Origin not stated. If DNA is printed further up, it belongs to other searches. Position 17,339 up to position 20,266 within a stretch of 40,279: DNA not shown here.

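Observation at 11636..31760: Sigma-54/AcoR-controlled 14-gene cluster with a gene combination I cannot map to a described pathway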

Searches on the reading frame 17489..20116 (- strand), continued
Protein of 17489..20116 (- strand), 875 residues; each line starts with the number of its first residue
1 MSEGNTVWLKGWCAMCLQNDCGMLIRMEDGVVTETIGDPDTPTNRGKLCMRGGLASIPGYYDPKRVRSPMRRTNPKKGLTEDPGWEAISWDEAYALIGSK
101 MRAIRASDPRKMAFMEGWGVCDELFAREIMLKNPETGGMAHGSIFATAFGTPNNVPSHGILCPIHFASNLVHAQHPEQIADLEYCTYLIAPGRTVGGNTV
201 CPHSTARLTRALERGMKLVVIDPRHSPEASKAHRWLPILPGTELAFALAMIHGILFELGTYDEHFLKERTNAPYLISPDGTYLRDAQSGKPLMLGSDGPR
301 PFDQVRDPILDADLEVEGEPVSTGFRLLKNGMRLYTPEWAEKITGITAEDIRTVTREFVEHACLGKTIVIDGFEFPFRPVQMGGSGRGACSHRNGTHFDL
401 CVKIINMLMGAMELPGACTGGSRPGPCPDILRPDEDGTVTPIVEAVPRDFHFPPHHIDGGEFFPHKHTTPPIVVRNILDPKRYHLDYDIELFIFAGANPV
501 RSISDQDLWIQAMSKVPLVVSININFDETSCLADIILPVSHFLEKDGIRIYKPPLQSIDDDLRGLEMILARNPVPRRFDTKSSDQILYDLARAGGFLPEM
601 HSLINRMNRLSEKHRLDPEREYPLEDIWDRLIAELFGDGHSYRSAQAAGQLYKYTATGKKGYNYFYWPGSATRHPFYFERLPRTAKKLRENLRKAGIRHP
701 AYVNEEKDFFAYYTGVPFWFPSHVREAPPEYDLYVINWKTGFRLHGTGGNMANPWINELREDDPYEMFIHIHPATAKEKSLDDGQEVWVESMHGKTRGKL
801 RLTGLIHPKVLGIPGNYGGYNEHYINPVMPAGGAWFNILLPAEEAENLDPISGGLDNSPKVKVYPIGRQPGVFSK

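Call 50: find_encoding_contigs(protein=P0022, flank=10000, max_places=1)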
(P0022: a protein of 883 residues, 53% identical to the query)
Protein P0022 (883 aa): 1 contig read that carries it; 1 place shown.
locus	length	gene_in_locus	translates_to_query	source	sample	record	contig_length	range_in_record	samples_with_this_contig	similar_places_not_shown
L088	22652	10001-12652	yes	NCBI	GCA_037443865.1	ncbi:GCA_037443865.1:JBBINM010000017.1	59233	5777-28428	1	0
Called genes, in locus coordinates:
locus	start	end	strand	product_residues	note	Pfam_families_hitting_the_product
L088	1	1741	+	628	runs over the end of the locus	PF04290:DctQ, PF06808:DctM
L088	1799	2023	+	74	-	PF00037:Fer4, PF12797:Fer4_2 (weak), PF12837:Fer4_6 (weak), PF13237:Fer4_10 (weak), PF14697:Fer4_21 (faint), PF25160:LdpA_Fe-S-bd (weak), PF12838:Fer4_7, PF13187:Fer4_9, +2 more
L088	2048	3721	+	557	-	PF00890:FAD_binding_2, PF01266:DAO (faint), PF03486:HI0933_like (faint), PF07992:Pyr_redox_2 (faint), PF12831:FAD_oxidored, PF02910:Succ_DH_flav_C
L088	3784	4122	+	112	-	PF07883:Cupin_2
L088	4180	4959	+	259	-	PF00106:adh_short, PF08659:KR, PF13561:adh_short_C2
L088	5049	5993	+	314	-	PF02737:3HCDH_N, PF03446:NAD_binding_2 (weak), PF03807:F420_oxidored (faint), PF00725:3HCDH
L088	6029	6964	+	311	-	PF05853:BKACE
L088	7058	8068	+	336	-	PF03480:DctP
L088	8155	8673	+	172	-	PF04290:DctQ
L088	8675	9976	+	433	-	PF06808:DctM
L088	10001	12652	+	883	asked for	PF00384:Molybdopterin, PF01568:Molydop_binding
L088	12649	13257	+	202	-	PF12837:Fer4_6 (faint), PF12838:Fer4_7 (weak), PF13237:Fer4_10 (weak), PF13247:Fer4_11, PF12838:Fer4_7, PF00037:Fer4 (weak), PF12797:Fer4_2 (weak), PF13247:Fer4_11, +3 more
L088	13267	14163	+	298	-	PF03916:NrfD, PF04976:DmsC (weak), PF14589:NrfD_2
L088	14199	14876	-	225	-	PF02613:Nitrate_red_del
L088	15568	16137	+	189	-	PF13560:HTH_31, PF01381:HTH_3, PF12844:HTH_19, PF13443:HTH_26 (weak), PF07883:Cupin_2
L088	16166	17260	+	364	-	PF02633:Creatininase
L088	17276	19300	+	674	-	PF00456:Transketolase_N, PF13292:DXP_synthase_N (faint), PF02779:Transket_pyr, PF02780:Transketolase_C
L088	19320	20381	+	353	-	PF08240:ADH_N, PF16912:Glu_dehyd_C, PF00107:ADH_zinc_N, PF13602:ADH_zinc_N_2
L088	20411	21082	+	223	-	PF11249:DUF3047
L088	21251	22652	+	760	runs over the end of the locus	-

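Call 75: search_protein_families(library=ncbifam, proteins=[L001:16971-18293:+], max_evalue=1e-8)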
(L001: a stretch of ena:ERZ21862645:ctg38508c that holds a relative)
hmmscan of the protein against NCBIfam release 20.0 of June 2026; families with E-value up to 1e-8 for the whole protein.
L001:16971-18293:+ (440 aa): 0 families

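Call 85: search_solved_structures(query=window:17489-20116:-, max_evalue=1e-18, show_alignments=2)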
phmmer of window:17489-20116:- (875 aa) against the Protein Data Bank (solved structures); distinct sequences matched with E-value up to 1e-18: 5.
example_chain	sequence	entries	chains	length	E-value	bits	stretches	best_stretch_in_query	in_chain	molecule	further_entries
6cz7_A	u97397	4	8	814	2.3e-36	128.3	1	7-266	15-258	ArrA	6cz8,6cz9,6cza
2vpw_A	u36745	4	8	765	9.7e-28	99.8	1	16-267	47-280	THIOSULFATE REDUCTASE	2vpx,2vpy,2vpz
9t1s_L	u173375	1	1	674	2e-21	78.9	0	13-271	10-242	formate dehydrogenase (coenzyme F420)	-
9vap_A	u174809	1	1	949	3.6e-20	74.7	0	13-270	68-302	Formate dehydrogenase molybdopterin-binding subunit FdhA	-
2e7z_A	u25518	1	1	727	6.8e-19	70.5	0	25-267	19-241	Acetylene hydratase Ahy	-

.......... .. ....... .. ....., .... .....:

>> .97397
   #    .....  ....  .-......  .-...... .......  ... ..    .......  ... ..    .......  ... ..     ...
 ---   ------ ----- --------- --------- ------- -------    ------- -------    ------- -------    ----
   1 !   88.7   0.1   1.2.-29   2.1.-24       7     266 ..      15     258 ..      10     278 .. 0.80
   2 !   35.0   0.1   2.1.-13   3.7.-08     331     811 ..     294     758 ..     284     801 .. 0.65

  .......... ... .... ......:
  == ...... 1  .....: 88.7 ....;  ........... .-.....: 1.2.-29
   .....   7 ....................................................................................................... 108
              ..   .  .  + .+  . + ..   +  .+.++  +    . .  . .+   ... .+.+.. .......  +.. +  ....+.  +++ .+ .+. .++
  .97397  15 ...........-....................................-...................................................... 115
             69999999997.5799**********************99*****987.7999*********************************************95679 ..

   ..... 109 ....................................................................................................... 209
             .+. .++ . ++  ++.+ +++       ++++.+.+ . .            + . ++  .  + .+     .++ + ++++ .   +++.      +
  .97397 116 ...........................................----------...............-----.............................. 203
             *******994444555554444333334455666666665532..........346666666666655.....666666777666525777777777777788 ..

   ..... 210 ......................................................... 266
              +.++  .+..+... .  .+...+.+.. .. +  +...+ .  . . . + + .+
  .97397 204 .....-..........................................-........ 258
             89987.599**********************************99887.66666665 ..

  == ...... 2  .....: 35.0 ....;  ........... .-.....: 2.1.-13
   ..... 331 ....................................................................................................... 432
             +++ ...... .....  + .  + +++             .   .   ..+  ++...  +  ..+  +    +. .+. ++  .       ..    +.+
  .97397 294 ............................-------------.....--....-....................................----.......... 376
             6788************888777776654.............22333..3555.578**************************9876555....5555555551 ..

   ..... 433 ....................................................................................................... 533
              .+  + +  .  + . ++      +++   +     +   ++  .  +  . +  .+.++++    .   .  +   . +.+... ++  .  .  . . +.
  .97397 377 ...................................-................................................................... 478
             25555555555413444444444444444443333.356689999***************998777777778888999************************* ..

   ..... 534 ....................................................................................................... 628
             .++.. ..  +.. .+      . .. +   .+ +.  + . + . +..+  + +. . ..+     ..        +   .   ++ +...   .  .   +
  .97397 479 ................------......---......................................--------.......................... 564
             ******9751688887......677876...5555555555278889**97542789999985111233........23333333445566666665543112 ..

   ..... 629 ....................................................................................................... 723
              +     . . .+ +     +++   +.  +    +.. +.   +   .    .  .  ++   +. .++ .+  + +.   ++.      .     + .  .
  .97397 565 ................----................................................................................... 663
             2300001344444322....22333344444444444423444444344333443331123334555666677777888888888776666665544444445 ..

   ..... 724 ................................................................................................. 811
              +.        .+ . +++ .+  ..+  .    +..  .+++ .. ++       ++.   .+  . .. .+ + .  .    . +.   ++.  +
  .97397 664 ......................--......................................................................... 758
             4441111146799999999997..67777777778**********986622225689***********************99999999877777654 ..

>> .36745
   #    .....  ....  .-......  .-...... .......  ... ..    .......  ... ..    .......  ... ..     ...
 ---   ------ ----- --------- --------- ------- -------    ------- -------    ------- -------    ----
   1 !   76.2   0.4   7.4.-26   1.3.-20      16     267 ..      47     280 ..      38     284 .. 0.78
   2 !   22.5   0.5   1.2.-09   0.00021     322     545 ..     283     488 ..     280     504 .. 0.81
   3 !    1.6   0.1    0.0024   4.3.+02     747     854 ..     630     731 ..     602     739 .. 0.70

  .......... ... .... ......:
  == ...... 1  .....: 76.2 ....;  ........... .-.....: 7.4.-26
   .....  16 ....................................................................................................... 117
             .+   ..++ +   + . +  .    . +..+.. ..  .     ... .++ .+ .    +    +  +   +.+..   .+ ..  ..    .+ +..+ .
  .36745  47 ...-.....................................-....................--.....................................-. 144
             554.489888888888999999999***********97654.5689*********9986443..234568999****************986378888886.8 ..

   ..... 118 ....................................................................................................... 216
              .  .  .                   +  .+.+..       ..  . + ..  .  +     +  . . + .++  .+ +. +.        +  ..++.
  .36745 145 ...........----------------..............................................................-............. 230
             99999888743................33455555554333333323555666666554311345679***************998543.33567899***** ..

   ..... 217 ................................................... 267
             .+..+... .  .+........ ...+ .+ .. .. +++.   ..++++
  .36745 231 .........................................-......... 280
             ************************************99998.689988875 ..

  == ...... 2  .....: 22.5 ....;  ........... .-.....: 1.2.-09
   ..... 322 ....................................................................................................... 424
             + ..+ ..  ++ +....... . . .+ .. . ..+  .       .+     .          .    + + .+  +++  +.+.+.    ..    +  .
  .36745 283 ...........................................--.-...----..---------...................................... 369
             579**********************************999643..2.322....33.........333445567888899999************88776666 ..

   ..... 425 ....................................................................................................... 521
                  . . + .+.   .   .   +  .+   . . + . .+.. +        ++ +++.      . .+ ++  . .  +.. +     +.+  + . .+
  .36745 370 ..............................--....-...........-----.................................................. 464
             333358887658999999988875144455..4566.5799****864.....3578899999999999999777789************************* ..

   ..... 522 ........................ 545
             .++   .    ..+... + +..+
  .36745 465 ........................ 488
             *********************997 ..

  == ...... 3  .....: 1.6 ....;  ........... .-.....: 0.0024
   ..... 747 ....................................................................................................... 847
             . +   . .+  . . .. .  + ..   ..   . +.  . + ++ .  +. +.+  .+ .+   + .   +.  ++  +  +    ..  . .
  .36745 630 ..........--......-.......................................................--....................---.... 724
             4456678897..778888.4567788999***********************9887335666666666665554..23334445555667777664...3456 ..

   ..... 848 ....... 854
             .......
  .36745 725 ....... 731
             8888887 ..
